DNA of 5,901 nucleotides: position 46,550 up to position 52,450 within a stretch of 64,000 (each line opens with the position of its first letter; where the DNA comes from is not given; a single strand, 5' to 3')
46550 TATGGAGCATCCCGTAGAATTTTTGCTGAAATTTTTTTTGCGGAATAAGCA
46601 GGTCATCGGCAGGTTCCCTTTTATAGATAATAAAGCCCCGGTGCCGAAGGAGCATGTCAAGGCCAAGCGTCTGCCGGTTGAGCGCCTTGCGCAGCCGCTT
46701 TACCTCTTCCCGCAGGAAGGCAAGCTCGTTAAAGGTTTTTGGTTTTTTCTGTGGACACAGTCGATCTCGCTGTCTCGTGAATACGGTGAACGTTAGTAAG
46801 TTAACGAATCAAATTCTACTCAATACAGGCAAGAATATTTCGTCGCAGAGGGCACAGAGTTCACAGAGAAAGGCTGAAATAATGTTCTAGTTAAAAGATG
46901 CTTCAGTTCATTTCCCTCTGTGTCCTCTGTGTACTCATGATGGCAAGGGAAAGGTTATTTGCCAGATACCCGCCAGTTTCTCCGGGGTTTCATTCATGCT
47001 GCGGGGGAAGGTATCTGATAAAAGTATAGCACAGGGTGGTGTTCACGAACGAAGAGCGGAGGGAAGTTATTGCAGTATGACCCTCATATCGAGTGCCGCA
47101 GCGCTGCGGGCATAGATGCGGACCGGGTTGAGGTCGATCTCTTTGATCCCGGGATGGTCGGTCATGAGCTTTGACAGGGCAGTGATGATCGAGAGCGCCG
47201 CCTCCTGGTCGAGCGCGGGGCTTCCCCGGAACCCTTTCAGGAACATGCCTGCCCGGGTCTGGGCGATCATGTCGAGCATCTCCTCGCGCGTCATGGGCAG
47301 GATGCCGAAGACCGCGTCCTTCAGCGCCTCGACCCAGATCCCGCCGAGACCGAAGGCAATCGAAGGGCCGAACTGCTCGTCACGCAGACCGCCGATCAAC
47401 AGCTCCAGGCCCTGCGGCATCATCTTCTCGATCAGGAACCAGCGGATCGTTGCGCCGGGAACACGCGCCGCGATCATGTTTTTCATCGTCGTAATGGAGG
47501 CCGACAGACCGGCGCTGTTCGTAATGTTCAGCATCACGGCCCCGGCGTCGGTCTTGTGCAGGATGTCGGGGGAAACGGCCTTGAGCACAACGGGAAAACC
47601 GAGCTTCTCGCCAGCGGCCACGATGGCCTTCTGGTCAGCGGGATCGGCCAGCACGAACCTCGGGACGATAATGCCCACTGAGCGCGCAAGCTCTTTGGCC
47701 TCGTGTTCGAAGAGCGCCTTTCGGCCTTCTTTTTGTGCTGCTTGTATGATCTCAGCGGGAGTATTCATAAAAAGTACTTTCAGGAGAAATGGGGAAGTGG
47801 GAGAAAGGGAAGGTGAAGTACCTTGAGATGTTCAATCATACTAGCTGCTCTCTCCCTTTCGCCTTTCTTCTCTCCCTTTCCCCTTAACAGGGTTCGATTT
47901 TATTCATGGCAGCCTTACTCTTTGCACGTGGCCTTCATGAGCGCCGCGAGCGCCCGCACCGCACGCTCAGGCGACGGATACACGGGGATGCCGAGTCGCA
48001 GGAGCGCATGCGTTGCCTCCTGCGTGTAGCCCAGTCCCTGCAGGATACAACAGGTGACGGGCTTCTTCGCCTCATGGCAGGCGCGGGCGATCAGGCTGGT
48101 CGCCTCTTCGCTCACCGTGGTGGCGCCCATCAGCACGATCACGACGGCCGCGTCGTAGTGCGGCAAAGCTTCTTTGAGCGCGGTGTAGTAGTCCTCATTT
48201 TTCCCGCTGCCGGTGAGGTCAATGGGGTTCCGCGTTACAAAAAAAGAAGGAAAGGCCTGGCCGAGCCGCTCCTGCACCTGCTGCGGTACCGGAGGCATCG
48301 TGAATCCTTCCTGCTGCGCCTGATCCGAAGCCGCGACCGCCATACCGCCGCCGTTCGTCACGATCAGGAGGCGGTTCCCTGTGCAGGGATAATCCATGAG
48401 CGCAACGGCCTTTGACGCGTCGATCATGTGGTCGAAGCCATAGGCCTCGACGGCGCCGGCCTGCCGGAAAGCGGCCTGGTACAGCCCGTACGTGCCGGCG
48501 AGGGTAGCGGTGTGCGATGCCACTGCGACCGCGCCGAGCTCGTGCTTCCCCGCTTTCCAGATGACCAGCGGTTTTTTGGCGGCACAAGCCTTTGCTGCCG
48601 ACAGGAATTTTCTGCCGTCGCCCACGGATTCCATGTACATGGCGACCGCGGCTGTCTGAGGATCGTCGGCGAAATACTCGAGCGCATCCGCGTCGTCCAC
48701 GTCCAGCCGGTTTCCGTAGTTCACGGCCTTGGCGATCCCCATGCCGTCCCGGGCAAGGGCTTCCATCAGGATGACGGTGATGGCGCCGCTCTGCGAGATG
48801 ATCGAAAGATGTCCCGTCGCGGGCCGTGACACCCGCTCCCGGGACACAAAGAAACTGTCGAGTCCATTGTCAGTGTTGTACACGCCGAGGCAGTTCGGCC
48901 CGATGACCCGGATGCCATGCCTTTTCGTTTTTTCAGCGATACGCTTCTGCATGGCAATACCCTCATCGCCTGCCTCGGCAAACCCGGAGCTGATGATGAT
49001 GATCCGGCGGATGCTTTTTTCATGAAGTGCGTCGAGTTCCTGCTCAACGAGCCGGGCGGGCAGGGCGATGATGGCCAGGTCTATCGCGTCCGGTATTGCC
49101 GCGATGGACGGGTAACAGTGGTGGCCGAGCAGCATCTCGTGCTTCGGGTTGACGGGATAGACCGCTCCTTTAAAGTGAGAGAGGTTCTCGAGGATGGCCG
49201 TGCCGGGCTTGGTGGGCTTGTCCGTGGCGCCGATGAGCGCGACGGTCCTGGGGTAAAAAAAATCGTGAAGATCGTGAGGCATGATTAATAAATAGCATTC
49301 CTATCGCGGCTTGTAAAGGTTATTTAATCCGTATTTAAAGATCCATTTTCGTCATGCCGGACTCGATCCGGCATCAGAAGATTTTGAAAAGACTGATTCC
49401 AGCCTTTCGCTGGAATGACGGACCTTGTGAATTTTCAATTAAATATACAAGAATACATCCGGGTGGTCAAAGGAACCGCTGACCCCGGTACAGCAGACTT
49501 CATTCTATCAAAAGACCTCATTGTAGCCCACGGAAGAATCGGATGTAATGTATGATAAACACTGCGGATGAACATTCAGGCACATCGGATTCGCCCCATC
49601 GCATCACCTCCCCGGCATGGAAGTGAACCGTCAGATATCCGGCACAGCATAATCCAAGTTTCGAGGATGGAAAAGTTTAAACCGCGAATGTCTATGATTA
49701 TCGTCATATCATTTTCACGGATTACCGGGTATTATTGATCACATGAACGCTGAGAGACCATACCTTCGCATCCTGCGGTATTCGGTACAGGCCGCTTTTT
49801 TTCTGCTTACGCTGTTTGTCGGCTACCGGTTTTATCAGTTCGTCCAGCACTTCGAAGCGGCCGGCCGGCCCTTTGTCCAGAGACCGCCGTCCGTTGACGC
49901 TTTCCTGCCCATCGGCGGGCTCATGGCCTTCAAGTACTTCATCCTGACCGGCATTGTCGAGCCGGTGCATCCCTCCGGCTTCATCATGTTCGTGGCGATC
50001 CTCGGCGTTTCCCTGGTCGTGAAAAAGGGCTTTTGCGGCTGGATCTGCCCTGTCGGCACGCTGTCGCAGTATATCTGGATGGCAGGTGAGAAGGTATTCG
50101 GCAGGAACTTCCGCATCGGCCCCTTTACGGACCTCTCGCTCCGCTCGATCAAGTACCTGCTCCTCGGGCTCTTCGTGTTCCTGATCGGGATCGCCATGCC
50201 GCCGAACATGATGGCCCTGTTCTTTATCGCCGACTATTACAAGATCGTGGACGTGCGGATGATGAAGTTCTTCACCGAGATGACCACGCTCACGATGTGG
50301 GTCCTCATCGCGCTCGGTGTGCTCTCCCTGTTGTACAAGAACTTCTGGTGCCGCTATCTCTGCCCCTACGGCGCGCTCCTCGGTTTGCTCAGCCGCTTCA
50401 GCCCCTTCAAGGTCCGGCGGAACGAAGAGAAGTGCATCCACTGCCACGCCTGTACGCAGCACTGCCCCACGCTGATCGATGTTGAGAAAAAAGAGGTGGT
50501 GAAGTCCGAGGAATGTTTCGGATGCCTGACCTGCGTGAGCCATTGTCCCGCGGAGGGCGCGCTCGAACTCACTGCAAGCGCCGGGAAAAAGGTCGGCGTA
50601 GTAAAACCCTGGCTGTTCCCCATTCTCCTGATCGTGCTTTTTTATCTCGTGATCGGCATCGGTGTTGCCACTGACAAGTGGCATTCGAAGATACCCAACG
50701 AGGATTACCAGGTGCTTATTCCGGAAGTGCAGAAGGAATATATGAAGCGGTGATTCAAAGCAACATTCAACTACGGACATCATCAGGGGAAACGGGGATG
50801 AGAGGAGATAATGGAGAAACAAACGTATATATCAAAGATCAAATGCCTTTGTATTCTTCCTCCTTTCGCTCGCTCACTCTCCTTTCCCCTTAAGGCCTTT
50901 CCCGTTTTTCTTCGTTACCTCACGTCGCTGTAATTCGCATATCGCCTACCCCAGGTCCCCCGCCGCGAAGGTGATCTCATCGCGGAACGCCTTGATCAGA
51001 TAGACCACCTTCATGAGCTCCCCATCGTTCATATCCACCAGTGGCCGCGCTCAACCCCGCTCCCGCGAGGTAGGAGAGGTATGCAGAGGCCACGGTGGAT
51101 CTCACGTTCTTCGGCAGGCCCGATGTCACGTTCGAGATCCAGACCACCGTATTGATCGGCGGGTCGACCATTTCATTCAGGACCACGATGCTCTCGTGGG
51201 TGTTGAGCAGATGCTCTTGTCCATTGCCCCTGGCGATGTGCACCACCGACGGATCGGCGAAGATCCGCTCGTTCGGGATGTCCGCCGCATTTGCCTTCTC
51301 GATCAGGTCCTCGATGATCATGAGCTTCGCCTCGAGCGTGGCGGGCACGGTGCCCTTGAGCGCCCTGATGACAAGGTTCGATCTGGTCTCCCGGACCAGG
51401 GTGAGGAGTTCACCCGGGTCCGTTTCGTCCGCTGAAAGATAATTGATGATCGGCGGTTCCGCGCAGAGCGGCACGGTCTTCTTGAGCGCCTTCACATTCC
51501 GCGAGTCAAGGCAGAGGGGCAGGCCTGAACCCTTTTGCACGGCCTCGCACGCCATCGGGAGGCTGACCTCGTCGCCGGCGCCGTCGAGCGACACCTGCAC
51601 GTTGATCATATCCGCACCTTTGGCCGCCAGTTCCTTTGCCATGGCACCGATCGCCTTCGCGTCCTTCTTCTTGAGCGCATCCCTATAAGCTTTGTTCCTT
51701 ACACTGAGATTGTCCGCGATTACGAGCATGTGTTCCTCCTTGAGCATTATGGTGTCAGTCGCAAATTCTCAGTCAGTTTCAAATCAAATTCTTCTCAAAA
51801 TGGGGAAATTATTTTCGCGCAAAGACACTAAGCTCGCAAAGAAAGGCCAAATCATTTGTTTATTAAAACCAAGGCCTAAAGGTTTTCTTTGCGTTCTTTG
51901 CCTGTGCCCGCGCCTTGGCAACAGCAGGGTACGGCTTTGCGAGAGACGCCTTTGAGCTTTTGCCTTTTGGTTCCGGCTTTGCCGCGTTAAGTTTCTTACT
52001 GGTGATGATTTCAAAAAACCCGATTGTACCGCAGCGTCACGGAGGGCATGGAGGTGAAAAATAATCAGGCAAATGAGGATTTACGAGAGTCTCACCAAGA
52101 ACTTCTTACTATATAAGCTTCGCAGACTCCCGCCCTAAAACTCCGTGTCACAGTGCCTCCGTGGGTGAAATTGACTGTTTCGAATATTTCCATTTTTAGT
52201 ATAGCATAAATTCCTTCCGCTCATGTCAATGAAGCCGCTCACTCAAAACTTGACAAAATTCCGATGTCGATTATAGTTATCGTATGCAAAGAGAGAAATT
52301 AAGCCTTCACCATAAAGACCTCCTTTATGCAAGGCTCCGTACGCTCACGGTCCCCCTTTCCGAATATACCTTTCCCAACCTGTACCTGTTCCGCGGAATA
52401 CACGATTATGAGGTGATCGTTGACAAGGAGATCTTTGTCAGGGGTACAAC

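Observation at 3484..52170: A superfamily of hairpin elements built from tandem heptad words, with arms that co-vary between copies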

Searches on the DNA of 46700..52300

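Call 72: search_rna_families(source=window, start=46700, end=52300, threshold=evalue, max_evalue=1)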
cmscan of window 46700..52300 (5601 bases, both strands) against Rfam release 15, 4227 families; matches with E-value up to 1: 2.
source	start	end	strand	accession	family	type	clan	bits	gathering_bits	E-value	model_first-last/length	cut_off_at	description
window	47790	47884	-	RF03629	mir-641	Gene; miRNA;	-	23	100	0.66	1-98/98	no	mir-641 microRNA precursor family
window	47776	47896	+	RF00908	MIR529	Gene; miRNA;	-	22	75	0.15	1-131/131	no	MIR529 microRNA precursor family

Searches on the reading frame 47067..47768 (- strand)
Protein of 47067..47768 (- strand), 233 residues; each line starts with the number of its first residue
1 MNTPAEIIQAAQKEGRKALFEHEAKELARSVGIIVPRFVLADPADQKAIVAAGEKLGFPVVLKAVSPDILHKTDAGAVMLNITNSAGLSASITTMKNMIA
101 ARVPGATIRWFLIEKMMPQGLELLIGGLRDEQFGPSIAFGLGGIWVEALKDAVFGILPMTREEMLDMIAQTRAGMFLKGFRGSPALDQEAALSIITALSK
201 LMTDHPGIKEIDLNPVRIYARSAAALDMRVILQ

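Call 26: find_encoding_contigs(protein=window:47067-47768:-, flank=10000, max_places=10)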
Protein window:47067-47768:- (233 aa): no gene with exactly this product is on record in the collection.

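Call 70: search_protein_families(library=pfam, proteins=[window:47067-47768:-], max_evalue=0.001)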
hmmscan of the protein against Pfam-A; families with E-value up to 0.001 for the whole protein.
window:47067-47768:- (233 aa): 1 family
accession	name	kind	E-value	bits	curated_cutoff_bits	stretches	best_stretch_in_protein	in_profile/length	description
PF13549.11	ATP-grasp_5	-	2.2e-65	220.6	27.6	1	11-232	2-221/221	ATP-grasp domain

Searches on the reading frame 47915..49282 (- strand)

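Call 70: search_protein_families(library=pfam, proteins=[window:47915-49282:-], max_evalue=0.001)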
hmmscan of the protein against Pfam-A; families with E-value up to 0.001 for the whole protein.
window:47915-49282:- (455 aa): 4 families
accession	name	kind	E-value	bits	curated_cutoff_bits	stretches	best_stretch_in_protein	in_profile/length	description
PF13607.11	Succ_CoA_lig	-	1.3e-46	158.3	27.4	1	157-292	2-137/138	Succinyl-CoA ligase like flavodoxin domain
PF13380.12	CoA_binding_2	-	6.2e-27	94.8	22.8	1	12-136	1-115/116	CoA binding domain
PF02629.25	CoA_binding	-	1.3e-10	42.3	22.3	1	11-100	3-97/97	CoA binding domain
PF19045.5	Ligase_CoA_2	-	9.1e-06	26.2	23.7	1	306-445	2-148/162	Ligase-CoA domain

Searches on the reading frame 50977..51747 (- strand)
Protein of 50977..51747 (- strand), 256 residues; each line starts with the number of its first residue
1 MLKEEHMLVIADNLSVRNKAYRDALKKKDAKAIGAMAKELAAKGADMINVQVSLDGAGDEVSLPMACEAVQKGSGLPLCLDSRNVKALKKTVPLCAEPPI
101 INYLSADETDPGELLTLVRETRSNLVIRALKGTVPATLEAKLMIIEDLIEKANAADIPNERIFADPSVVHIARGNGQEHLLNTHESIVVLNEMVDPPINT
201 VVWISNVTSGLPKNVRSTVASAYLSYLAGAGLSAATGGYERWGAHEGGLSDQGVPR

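Call 70: search_protein_families(library=pfam, proteins=[window:50977-51747:-], max_evalue=0.001)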
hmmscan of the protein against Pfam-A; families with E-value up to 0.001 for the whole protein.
window:50977-51747:- (256 aa): 1 family
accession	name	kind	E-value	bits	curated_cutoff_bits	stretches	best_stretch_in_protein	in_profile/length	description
PF00809.28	Pterin_bind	-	1.2e-07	32.1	25.5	1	22-234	13-240/244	Pterin binding enzyme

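Call 80: find_encoding_contigs(protein=window:50977-51747:-, flank=6000, max_places=8)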
Protein window:50977-51747:- (256 aa): no gene with exactly this product is on record in the collection.

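Call 82: find_homologous_proteins(query=window:50977-51747:-, max_evalue=1e-60)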
Query window:50977-51747:- (256 aa): 579 proteins with E <= 1e-60 among 2565 candidates; the best 120 are listed.
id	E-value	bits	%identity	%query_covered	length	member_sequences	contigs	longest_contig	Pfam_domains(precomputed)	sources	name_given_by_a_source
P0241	2.8e-137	474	98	89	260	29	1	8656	PF00809.29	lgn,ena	-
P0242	8.0e-131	453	94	89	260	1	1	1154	PF00809.29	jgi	jgi:cobalamin-dependent methionine synthase I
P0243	2.4e-130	451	92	89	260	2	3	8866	PF00809.29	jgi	jgi:cobalamin-dependent methionine synthase I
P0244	3.4e-130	451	92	89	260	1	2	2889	PF00809.29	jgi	jgi:cobalamin-dependent methionine synthase I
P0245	5.4e-130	450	93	89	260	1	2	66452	PF00809.29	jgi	jgi:5-methyltetrahydrofolate corrinoid/iron sulfur protein methyltransferase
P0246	1.7e-129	448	91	89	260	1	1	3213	PF00809.29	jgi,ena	-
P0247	2.3e-129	448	92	89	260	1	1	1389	PF00809.29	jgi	jgi:cobalamin-dependent methionine synthase I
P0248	5.8e-129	447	91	89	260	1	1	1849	PF00809.29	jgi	-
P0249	2.2e-128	445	90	89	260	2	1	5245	PF00809.29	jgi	-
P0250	2.2e-128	445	91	89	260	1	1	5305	PF00809.29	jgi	jgi:cobalamin-dependent methionine synthase I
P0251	3.1e-126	438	88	89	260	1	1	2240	PF00809.29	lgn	-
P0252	3.8e-126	437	88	91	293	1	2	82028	PF00809.29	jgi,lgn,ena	jgi:cobalamin-dependent methionine synthase I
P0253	3.0e-125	434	90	89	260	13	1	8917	PF00809.29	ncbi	-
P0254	5.3e-125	434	88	89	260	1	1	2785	PF00809.29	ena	-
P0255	5.1e-124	430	88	89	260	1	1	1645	PF00809.29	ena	-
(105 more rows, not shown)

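Call 83: find_encoding_contigs(protein=P0241, flank=6000, max_places=4)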
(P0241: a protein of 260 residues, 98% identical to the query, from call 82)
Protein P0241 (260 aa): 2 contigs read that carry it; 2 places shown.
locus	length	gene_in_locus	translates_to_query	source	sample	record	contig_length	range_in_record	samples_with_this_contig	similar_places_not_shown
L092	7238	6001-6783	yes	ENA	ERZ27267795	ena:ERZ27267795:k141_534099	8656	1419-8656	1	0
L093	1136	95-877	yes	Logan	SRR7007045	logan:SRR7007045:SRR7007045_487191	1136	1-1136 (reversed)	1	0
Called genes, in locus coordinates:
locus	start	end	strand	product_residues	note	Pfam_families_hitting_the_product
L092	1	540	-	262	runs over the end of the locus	PF00072:Response_reg, PF07238:PilZ (weak)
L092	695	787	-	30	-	-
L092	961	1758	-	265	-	PF09924:LPG_synthase_C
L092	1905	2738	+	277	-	PF00582:Usp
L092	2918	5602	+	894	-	PF00690:Cation_ATPase_N, PF00122:E1-E2_ATPase, PF00702:Hydrolase, PF13246:Cation_ATPase, PF00689:Cation_ATPase_C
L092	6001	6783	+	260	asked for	PF00809:Pterin_bind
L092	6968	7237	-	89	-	?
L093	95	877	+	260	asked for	PF00809:Pterin_bind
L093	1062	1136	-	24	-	?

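Call 84: find_encoding_contigs(protein=P0245, flank=6000, max_places=3)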
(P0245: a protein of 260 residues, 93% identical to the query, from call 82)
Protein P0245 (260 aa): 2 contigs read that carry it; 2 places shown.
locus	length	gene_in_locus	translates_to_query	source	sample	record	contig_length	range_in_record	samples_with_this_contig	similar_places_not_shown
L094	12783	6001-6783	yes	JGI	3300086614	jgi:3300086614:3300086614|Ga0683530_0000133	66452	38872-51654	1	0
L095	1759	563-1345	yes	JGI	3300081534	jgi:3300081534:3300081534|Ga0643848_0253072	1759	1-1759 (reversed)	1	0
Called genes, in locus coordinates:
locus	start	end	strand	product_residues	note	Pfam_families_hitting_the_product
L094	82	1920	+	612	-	PF00672:HAMP, PF00989:PAS (weak), PF08448:PAS_4 (weak), PF13188:PAS_8 (weak), PF13426:PAS_9, PF00512:HisKA, PF02518:HATPase_c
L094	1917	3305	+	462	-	PF00072:Response_reg, PF07724:AAA_2 (faint), PF00158:Sigma54_activat, PF14532:Sigma54_activ_2, PF07728:AAA_5, PF25601:AAA_lid_14, PF02954:HTH_8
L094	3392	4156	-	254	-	PF00072:Response_reg, PF07238:PilZ (weak)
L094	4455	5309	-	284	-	PF09924:LPG_synthase_C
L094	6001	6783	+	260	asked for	PF00809:Pterin_bind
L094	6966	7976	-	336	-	PF12801:Fer4_5, PF12838:Fer4_7 (faint), PF00037:Fer4 (faint), PF12801:Fer4_5, PF13187:Fer4_9 (faint), PF13237:Fer4_10, PF14697:Fer4_21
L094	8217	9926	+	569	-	PF03601:Cons_hypoth698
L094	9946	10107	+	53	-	-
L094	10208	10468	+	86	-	-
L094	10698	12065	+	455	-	PF02629:CoA_binding, PF13380:CoA_binding_2, PF13607:Succ_CoA_lig, PF19045:Ligase_CoA_2 (weak)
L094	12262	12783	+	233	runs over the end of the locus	PF13549:ATP-grasp_5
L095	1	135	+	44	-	?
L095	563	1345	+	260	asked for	PF00809:Pterin_bind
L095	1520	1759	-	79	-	?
